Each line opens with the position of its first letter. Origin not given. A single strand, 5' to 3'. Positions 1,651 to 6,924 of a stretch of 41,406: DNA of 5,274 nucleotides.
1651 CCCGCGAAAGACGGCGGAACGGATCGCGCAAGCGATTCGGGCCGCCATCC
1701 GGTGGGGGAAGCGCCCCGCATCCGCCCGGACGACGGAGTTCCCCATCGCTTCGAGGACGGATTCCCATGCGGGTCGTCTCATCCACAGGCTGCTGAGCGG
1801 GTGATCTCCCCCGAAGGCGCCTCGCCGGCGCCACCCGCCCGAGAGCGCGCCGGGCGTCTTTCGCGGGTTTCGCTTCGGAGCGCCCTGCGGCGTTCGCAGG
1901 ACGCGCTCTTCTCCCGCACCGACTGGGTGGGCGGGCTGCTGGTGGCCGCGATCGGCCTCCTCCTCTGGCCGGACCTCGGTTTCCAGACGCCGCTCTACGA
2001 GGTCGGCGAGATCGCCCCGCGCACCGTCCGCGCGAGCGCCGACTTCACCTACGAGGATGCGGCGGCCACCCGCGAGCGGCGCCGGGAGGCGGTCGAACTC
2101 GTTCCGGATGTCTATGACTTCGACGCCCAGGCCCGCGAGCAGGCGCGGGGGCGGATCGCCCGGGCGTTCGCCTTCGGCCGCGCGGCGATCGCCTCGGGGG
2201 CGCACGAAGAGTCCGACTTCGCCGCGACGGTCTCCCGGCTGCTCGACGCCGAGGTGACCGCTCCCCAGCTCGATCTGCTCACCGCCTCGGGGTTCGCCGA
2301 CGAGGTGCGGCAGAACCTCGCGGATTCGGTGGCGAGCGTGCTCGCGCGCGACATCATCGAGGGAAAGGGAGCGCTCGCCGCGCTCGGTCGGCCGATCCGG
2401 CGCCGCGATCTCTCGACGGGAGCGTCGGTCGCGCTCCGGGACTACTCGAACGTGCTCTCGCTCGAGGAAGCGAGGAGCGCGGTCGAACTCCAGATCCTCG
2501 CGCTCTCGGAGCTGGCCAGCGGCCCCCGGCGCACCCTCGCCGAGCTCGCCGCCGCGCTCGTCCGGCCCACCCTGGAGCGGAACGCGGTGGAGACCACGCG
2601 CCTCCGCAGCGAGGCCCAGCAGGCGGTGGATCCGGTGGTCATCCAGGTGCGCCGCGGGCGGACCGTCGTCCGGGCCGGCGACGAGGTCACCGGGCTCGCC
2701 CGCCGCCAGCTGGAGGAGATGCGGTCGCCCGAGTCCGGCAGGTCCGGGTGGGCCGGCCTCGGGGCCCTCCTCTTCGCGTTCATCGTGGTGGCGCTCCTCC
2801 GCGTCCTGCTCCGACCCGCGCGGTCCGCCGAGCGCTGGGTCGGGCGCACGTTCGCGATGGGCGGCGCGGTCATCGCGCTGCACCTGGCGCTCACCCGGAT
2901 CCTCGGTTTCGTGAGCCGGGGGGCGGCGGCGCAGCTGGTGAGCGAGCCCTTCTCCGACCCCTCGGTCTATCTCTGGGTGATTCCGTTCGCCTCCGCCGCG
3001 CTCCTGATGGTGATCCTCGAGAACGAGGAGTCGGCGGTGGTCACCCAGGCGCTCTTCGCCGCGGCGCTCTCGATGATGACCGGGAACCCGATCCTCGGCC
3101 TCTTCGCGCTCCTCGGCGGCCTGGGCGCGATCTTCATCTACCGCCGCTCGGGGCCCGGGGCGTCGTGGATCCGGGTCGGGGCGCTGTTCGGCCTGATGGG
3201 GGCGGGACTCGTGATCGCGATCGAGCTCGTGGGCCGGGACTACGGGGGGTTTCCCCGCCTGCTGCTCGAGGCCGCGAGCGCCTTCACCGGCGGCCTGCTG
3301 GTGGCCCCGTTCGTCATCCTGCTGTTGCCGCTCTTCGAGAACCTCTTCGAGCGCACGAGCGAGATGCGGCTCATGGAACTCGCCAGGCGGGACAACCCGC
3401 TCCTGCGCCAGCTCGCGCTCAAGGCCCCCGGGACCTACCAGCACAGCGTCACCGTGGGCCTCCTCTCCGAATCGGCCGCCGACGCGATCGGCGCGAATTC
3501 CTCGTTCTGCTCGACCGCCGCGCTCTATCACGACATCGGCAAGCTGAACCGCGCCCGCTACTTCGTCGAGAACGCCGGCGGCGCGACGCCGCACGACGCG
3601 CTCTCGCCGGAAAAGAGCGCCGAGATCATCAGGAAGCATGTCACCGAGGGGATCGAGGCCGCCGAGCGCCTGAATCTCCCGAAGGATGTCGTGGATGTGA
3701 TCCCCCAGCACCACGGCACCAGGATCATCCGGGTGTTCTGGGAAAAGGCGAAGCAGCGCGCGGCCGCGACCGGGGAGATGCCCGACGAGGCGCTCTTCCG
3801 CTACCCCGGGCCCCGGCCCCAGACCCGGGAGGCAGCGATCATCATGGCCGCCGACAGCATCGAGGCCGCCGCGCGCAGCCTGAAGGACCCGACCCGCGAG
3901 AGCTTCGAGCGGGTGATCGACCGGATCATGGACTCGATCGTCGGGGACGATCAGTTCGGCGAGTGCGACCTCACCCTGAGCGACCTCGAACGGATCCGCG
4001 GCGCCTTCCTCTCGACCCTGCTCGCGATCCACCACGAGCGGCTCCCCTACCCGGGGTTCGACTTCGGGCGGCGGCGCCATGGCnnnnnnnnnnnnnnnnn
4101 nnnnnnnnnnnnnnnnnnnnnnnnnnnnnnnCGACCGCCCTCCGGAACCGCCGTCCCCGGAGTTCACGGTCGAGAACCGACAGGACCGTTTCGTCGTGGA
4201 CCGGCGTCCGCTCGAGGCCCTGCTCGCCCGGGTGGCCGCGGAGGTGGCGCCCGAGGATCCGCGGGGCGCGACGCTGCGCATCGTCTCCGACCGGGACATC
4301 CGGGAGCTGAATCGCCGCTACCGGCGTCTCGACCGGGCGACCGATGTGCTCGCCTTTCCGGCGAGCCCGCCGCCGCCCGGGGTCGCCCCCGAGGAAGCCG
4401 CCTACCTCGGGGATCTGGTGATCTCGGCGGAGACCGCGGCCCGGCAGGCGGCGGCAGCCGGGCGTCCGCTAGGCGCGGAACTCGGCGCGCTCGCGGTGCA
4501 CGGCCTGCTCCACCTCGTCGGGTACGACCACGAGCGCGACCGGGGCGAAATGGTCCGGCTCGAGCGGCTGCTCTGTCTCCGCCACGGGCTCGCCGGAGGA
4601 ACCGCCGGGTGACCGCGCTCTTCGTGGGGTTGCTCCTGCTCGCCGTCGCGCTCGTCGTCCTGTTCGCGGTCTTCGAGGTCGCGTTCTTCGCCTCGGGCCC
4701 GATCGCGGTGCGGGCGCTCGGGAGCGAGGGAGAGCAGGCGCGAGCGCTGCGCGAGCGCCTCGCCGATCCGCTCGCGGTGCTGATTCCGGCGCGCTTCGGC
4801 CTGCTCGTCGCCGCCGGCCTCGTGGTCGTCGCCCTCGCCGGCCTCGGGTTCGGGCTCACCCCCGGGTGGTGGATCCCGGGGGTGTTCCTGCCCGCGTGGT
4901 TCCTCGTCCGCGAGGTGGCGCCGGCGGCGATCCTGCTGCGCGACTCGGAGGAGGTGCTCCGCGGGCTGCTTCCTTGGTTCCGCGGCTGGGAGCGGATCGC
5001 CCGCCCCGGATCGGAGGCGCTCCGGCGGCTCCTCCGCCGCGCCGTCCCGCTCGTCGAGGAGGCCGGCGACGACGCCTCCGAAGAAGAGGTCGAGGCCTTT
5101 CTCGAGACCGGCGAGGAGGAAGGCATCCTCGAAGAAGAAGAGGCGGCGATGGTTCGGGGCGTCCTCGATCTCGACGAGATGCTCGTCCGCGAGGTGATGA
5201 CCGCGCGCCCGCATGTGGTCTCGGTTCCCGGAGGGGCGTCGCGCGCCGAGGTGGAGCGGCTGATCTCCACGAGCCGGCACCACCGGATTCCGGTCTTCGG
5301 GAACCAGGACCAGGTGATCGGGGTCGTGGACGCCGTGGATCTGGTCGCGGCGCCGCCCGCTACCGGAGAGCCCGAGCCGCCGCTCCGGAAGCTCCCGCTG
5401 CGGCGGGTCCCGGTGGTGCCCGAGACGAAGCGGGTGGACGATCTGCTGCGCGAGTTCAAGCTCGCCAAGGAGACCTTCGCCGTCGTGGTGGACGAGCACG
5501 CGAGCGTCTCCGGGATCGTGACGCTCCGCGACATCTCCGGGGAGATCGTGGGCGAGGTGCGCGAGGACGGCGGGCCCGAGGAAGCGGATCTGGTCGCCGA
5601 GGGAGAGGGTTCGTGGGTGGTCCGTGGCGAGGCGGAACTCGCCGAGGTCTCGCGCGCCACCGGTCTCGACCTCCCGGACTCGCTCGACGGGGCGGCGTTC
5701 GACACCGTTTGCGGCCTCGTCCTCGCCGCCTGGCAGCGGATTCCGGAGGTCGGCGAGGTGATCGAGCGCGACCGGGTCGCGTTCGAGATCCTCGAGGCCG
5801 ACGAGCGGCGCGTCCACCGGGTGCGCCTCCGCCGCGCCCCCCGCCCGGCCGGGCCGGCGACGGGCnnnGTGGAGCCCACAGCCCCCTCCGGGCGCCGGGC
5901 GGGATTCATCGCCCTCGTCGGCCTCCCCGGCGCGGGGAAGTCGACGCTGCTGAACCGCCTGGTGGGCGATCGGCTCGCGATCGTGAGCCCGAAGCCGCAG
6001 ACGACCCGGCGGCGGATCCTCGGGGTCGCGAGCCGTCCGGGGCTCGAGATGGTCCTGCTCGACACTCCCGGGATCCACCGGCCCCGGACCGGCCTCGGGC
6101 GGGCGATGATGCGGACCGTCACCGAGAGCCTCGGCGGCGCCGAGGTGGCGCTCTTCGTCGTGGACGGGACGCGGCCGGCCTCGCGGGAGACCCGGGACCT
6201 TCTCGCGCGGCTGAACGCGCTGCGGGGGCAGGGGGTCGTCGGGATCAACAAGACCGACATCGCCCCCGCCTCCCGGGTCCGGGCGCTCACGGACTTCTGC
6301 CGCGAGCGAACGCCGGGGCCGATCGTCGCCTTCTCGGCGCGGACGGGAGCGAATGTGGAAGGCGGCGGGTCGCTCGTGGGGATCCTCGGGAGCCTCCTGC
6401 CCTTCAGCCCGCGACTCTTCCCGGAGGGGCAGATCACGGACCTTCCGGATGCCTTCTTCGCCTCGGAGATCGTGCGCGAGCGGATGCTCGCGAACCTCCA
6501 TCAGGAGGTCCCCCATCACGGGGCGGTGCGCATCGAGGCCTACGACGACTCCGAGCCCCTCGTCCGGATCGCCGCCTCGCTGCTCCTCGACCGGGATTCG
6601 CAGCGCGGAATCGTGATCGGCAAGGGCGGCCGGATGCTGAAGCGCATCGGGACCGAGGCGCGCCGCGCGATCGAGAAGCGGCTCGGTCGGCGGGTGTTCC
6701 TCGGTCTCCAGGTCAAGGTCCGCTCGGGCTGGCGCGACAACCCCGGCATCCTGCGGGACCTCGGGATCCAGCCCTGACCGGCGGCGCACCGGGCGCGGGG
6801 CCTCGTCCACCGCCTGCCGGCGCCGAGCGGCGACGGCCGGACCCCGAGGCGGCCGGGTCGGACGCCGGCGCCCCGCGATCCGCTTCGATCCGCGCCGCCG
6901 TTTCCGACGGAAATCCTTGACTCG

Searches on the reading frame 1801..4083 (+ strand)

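Call 65: search_protein_families(library=pfam, proteins=[window:1801-4083:+], max_evalue=0.0001)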
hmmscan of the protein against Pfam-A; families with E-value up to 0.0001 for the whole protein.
window:1801-4083:+ (761 aa): 4 families
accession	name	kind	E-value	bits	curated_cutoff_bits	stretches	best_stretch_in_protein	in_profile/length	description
PF07697.16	7TMR-HDED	-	6.2e-37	128.2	27.6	1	67-307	1-220/224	7TM-HD extracellular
PF07698.17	7TM-7TMR_HD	-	1.9e-17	64.3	29.4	1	320-520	5-190/190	7TM receptor with intracellular HD hydrolase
PF01966.28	HD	-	1.1e-16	61.6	22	1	545-689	1-115/116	HD domain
PF08668.18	HDOD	-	3.2e-05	24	22.9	1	539-638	89-194/196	HDOD domain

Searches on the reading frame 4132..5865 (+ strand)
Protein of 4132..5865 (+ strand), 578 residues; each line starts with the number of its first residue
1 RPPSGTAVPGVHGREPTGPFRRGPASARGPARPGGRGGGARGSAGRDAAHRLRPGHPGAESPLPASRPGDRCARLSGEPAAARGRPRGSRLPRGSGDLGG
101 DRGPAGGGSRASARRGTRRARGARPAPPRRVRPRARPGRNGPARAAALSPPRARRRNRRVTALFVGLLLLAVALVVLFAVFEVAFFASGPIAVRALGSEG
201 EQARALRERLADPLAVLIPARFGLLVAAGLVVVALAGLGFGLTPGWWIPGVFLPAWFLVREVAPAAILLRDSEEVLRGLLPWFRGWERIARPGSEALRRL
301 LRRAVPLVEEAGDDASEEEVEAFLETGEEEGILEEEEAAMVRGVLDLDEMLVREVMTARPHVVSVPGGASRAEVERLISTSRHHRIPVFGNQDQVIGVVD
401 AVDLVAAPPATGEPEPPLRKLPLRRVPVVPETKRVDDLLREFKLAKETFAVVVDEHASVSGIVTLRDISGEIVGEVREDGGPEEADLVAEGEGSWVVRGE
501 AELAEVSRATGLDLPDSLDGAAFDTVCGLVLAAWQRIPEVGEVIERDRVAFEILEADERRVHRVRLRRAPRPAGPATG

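Call 65: search_protein_families(library=pfam, proteins=[window:4132-5865:+], max_evalue=0.0001)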
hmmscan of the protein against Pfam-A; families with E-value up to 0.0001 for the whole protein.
window:4132-5865:+ (578 aa): 3 families
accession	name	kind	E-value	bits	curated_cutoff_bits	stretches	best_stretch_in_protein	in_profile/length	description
PF03471.22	CorC_HlyC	-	5.3e-19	68.5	27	1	490-568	3-79/81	Transporter associated domain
PF00571.33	CBS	-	3.3e-13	50.2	24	1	352-407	1-54/57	CBS domain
PF01595.25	CNNM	-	1e-10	42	28.4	1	168-337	3-181/181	Cyclin M transmembrane N-terminal domain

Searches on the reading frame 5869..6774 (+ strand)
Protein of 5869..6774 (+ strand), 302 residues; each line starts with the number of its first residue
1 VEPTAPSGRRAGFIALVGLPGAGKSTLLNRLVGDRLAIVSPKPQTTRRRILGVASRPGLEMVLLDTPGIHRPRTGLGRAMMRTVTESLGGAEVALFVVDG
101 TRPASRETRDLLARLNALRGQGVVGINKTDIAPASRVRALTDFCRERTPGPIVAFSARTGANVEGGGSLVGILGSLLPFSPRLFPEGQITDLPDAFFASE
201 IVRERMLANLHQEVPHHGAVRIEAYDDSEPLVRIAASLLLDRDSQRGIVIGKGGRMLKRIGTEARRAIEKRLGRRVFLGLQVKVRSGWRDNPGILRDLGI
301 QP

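Call 65: search_protein_families(library=pfam, proteins=[window:5869-6774:+], max_evalue=0.0001)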
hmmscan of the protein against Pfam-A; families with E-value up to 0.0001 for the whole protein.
window:5869-6774:+ (302 aa): 7 families
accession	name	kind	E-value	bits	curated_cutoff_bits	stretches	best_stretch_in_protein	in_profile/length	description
PF01926.29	MMR_HSR1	-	5.6e-20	72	21.9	1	14-116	2-101/113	50S ribosome-binding GTPase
PF07650.23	KH_2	-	1.2e-14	54.3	22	1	213-289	1-78/78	KH domain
PF00350.29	Dynamin_N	-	4.7e-10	40.2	27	0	14-47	1-34/168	Dynamin family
PF02421.24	FeoB_N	-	7.9e-08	32.4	27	1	14-164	3-150/156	Ferrous iron transport protein B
PF00009.33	GTP_EFTU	-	7.6e-06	26.1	26.5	0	80-164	82-176/188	Elongation factor Tu GTP binding domain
PF03193.22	RsgA_GTPase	-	2.7e-05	24.5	30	0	13-71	108-170/174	RsgA GTPase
PF13401.12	AAA_22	-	5.1e-05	24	27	0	10-99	4-91/130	AAA domain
